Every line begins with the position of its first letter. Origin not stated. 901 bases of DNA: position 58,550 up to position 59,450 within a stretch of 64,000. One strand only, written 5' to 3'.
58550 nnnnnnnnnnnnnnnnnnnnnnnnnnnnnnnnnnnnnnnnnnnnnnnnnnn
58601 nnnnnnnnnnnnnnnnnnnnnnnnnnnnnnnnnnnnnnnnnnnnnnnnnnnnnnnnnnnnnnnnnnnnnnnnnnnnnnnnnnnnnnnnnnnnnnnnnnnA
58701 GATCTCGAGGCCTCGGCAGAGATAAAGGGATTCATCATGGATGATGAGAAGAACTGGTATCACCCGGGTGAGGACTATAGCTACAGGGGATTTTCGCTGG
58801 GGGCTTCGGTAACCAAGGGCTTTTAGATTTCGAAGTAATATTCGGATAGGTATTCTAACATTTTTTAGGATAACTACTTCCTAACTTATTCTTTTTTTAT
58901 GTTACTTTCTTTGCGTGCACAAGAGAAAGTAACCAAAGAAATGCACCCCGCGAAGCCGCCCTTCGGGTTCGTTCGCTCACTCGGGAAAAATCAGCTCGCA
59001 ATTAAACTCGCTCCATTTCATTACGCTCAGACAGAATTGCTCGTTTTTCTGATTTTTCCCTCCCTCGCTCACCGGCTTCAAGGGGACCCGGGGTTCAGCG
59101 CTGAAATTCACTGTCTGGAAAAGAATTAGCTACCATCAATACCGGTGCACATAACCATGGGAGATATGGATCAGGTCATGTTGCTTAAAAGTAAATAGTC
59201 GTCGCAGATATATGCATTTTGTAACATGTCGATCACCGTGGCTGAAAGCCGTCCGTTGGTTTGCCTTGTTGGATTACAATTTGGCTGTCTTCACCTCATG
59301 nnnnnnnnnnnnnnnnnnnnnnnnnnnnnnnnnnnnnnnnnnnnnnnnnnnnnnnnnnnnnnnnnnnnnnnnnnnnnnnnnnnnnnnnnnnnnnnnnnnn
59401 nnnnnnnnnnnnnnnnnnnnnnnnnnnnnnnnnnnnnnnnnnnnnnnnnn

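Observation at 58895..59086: About 190-bp inverted repeats whose internal stems are preserved by compensatory substitutions; structured RNA or MITE-like element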

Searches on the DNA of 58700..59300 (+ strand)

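Call 18: search_dna_similar(query=window:58896-59086:+, collection=plasmids, mode=distant, max_evalue=0.01)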
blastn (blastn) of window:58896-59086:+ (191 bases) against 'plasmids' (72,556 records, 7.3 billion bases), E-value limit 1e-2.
Records with a match: 5; places in all: 18; records where one place covers at least 80% of the query: 0.
Best place of each record, by identity: 90-95% 1; 80-90% 4.
By first word of the organism name: Caballeronia 3; Burkholderia 1; Ilyobacter 1.
By predicted mobility (MOB-suite, as given by PLSDB): non-mobilizable 5.
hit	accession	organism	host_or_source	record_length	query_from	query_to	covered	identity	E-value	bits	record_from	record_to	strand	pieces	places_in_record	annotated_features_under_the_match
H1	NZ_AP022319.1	Burkholderia sp. THE68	Togo hemipterus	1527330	6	66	32%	82.0%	3e-4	53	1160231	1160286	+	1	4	none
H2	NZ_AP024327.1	Caballeronia sp. NK8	-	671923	6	66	32%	80.3%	4e-3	48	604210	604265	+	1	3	none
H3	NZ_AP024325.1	Caballeronia sp. NK8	-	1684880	6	62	30%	82.5%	3e-4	52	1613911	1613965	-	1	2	none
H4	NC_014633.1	Ilyobacter polytropus DSM 2926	marine mud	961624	5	54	26%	90.2%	2e-7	64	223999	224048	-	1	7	none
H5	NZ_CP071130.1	Caballeronia sp. M1242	Homo sapiens,ETA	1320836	6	46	21%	87.8%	4e-3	49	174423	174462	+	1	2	none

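Call 19: get_annotated_region(hit=H4, flank=6000)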
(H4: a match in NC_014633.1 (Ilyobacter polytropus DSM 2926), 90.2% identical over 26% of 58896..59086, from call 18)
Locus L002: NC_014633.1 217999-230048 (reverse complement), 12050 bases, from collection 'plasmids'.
description: Ilyobacter polytropus DSM 2926 plasmid pILYOP01, complete sequence
organism: Ilyobacter polytropus DSM 2926 (NCBI taxid 572544)
taxonomy: Bacteria; Fusobacteriota; Fusobacteriia; Fusobacteriales; Fusobacteriaceae; Ilyobacter; Ilyobacter polytropus; Ilyobacter polytropus DSM 2926
host: -; source: marine mud; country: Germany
typing (MOB-suite, as given by PLSDB): non-mobilizable; replicon rep_cluster_99
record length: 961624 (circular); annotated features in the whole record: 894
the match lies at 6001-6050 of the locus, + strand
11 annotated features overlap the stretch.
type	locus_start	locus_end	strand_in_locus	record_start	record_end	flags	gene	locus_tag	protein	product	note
CDS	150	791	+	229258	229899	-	-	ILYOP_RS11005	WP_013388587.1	bifunctional 2-keto-4-hydroxyglutarate aldolase/2-keto-3-deoxy-6-phosphogluconate aldolase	-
CDS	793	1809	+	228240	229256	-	-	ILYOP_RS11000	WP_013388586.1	sugar kinase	-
CDS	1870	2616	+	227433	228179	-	-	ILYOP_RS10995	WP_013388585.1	IclR family transcriptional regulator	GO:0006355 - regulation of DNA-templated transcription [Evidence IEA]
CDS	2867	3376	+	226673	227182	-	-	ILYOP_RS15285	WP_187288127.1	DUF1850 domain-containing protein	-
CDS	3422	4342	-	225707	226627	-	-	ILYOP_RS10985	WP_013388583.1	DUF523 domain-containing protein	-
CDS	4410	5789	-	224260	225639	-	-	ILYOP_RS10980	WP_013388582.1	deoxyribodipyrimidine photo-lyase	-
CDS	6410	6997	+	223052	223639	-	-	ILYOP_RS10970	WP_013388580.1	VWA domain-containing protein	-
CDS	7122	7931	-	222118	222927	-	-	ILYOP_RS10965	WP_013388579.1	SDR family NAD(P)-dependent oxidoreductase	-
CDS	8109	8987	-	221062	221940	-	-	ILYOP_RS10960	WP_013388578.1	radical SAM protein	-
CDS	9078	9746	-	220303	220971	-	-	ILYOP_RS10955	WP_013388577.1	NAD(P)H-dependent oxidoreductase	-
CDS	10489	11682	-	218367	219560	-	-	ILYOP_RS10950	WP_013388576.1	PatB family C-S lyase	GO:0009058 - biosynthetic process [Evidence IEA]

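Call 20: get_annotated_region(hit=H1, flank=6000)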
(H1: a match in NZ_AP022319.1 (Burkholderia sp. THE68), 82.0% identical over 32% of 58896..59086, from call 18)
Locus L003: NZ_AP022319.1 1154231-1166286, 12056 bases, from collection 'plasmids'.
description: Burkholderia sp. THE68 plasmid BTHE68_p1, complete sequence
organism: Burkholderia sp. THE68 (NCBI taxid 758782)
taxonomy: Bacteria; Pseudomonadota; Betaproteobacteria; Burkholderiales; Burkholderiaceae; Burkholderia; Burkholderia sp. THE68
host: -; source: Togo hemipterus; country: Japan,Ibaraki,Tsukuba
typing (MOB-suite, as given by PLSDB): non-mobilizable
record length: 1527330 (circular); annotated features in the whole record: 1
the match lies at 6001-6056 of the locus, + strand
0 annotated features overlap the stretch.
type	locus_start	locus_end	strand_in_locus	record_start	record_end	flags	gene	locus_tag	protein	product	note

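Call 44: search_rna_families(source=window, start=58700, end=59300, threshold=evalue, max_evalue=10, show_alignments=3)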
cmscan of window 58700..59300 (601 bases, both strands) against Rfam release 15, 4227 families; matches with E-value up to 10: 4.
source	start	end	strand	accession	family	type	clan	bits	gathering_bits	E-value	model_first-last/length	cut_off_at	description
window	58889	58941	+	RF03956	mir-737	Gene; miRNA;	-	21.5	60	0.82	1-63/63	no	mir-737 microRNA precursor family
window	58884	58920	-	RF02765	Ysr209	Gene; sRNA;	-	14.8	59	8.8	1-46/46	no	Yersinia sRNA 209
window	58990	59049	-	RF01147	sR12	Gene; snRNA; snoRNA; CD-box;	-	13.6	38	2.8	1-52/52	no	Small nucleolar RNA sR12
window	58728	58775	+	RF01762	whalefall-1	Gene; sRNA;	-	11.5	37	7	1-56/56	no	Whalefall-1 RNA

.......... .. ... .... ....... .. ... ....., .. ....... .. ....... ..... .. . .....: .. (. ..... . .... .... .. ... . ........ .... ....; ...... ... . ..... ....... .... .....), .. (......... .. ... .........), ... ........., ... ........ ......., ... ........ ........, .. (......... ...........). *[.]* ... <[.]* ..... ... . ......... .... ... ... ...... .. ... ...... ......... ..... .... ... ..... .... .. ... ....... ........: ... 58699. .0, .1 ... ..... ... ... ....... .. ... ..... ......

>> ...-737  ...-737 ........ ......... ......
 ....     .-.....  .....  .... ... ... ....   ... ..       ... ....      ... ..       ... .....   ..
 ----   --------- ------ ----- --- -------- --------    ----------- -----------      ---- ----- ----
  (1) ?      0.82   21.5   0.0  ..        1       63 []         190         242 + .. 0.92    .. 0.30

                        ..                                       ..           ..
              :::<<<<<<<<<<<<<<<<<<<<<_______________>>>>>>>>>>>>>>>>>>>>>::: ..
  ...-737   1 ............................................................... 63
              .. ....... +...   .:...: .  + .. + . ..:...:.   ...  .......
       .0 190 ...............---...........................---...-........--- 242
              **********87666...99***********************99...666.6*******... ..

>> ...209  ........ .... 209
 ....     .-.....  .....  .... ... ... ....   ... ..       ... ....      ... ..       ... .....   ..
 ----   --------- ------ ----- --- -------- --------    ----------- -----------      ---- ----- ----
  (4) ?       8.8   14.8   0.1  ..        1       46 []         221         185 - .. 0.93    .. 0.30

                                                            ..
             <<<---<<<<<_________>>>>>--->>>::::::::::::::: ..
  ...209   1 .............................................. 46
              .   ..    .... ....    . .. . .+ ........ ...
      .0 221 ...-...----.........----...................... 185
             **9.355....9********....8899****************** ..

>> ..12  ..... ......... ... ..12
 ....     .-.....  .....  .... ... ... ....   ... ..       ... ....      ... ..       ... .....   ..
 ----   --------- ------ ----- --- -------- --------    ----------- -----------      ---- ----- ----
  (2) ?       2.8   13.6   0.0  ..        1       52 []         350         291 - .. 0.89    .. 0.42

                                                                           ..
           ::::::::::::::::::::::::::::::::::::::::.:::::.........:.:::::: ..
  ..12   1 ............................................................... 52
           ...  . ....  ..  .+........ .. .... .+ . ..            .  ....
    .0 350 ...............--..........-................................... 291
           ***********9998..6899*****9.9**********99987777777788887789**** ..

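Call 68: build_rna_model(alignment_id=A4, structure=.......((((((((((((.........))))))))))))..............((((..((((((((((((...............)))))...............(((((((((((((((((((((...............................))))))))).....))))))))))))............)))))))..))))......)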
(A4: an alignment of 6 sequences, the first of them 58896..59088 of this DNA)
Model R1 built from alignment A4 (6 sequences, 216 columns); structure: as given.
model positions 202; base pairs 49; branch points 2; effective number of sequences 1.39; information 0.59 bits per position. Calibrated on 0.2 Mb of random sequence (short: E-values are rough).
structure used (alignment columns):
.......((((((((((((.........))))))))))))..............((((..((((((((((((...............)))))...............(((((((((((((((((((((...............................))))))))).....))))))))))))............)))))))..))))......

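Call 69: search_with_rna_model(model_id=R1, sources=[window, L001, L002, L003, L005, L006, L007, L008, L009, L010, L011, L012, L013, L014, L016, L035, L036, L041, L045, L046, L065, L074, L077, L078], max_evalue=1, make_alignment=true)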
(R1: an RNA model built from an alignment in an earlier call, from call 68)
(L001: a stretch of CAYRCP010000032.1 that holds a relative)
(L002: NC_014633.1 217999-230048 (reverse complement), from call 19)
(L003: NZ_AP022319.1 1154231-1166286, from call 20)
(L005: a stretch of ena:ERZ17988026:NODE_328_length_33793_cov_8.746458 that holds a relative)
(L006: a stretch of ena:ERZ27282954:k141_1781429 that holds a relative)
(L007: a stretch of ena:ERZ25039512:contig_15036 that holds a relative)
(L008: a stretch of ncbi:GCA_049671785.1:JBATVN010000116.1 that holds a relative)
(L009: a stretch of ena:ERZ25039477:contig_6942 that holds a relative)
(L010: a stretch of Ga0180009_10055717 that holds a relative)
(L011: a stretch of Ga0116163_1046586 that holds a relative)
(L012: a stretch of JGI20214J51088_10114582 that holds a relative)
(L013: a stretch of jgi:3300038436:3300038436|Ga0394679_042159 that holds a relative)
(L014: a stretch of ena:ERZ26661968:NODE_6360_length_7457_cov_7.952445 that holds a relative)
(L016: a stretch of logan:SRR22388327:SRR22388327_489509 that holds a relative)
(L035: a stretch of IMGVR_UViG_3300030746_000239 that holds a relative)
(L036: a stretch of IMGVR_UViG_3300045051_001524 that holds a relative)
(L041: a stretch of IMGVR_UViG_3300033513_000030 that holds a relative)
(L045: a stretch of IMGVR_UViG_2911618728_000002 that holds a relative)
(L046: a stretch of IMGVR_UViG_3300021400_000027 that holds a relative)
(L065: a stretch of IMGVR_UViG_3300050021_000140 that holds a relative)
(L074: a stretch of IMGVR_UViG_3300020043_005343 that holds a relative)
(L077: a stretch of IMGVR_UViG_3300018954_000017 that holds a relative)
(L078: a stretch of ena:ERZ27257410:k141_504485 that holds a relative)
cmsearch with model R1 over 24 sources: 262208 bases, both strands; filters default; matches with E-value up to 1: 25.
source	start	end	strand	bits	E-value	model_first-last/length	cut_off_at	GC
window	58894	59089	+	225.1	4.9e-60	1-202/202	no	0.48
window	62707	62911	-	222.1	3.5e-59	1-202/202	no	0.49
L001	160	353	-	205.3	1.4e-54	1-202/202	no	0.48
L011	80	286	+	197.8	1.6e-52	1-202/202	no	0.52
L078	9724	9919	+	187.1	1.4e-49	1-202/202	no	0.51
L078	13486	13686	-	185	5.2e-49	1-202/202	no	0.55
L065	1078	1267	+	75.8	5.7e-19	1-202/202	no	0.53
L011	1712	1810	-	75.4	7e-19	93-202/202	5'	0.54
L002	5995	6174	+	38.9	7.7e-09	1-202/202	no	0.33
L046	3210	3380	-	37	2.6e-08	1-202/202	no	0.46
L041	4640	4731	-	28.4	6e-06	1-202/202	no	0.54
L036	10239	10296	-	26.3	2.3e-05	1-202/202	no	0.45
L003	5994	6111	+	24.6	6.4e-05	1-202/202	no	0.53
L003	5979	6039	-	23.3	0.00015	1-202/202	no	0.51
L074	1146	1196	+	21.6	0.00044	1-202/202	no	0.35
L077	7208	7234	-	21.3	0.00054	121-147/202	no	0.44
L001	309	374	+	21.1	0.00059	1-202/202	no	0.33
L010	1913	1939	+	19.3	0.0019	121-147/202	no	0.48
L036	10249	10328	+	19.2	0.002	1-202/202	no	0.49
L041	4686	4742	+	18.6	0.0029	1-202/202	no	0.58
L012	496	522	+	18.4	0.0033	121-147/202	no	0.48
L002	10284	10330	-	17.2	0.007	93-173/202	no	0.43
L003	6442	6512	-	16.8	0.009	1-202/202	no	0.48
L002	10376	10475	-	11.1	0.34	1-202/202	no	0.38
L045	633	689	-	9.7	0.81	1-202/202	no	0.49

Alignment A5: 25 matches aligned to the model, 340 columns, each read 5' to 3' on its own strand. Consensus structure (alignment columns), stored with it:
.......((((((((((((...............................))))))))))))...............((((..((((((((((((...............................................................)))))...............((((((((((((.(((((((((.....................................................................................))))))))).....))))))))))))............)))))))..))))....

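Call 72: search_with_rna_model(model_id=R1, sources=[window, L001, L011, L065, L078], max_evalue=1e-12, make_alignment=true)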
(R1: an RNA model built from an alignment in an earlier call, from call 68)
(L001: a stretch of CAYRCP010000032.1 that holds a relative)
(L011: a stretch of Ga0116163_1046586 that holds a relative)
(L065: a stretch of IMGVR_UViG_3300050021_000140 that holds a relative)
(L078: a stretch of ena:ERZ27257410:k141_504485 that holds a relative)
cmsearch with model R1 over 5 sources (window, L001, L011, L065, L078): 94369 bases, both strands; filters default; matches with E-value up to 1e-12: 8.
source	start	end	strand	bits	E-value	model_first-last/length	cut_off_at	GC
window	58894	59089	+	225.1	1.8e-60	1-202/202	no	0.48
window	62707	62911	-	222.1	1.2e-59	1-202/202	no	0.49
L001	160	353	-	205.3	5.1e-55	1-202/202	no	0.48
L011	80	286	+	197.8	5.8e-53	1-202/202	no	0.52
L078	9724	9919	+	187.1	5e-50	1-202/202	no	0.51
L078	13486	13686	-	185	1.9e-49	1-202/202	no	0.55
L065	1078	1267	+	75.8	2.1e-19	1-202/202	no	0.53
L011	1712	1810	-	75.4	2.5e-19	93-202/202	5'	0.54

Alignment A6: 8 matches aligned to the model, 217 columns, each read 5' to 3' on its own strand. Consensus structure (alignment columns), stored with it:
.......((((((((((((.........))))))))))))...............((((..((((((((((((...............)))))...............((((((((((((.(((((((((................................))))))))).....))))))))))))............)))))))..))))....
